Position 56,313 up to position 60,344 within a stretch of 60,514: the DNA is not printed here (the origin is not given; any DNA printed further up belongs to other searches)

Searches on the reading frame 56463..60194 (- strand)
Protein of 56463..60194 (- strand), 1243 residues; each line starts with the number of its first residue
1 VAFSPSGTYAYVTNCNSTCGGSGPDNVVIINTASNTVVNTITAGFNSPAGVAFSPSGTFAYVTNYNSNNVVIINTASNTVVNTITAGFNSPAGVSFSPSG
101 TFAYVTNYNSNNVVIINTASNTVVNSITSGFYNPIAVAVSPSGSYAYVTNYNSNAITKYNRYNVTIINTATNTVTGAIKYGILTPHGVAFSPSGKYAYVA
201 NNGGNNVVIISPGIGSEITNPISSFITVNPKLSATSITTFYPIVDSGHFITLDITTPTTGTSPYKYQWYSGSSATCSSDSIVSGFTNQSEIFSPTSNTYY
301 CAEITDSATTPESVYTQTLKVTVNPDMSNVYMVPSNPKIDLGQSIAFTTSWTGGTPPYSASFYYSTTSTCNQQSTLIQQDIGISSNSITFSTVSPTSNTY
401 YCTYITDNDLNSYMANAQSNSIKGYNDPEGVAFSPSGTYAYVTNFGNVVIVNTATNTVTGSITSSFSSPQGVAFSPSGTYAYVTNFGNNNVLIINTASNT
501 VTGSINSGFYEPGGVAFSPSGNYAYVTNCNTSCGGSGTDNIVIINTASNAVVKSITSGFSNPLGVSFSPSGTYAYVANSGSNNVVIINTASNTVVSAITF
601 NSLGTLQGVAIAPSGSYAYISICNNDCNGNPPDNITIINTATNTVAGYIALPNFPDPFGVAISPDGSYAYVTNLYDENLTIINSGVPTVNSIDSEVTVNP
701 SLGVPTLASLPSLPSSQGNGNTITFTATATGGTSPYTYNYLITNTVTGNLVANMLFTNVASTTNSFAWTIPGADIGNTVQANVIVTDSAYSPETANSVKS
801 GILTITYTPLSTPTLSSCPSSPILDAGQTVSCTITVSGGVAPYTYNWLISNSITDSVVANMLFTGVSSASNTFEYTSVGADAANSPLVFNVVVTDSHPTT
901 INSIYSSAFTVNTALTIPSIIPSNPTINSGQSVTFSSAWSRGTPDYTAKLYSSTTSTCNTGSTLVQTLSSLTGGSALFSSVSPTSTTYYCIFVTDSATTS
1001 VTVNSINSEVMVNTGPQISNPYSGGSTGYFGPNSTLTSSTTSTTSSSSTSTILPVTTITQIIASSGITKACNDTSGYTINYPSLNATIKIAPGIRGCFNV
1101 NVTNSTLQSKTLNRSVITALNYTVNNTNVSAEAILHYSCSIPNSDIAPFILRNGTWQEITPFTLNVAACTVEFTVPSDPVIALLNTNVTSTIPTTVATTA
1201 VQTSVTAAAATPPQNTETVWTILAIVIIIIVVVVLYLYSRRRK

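Call 44: search_protein_families(library=pfam, proteins=[window:56463-60194:-], max_evalue=0.0001)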
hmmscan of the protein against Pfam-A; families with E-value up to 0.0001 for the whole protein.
window:56463-60194:- (1243 aa): 4 families
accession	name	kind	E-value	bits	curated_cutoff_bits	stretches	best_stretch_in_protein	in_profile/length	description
PF10282.15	Lactonase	-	4.6e-16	59.4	21.7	1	1-119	196-321/344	Lactonase, 7-bladed beta-propeller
PF01731.26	Arylesterase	-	4.5e-13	49.6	21.3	0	462-497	49-84/86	Arylesterase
PF01436.27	NHL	-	2.7e-10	40.2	20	0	45-72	1-27/28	NHL repeat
PF02239.22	Cytochrom_D1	-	3.1e-09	36.3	25.5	1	25-211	15-199/368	Cytochrome D1 heme domain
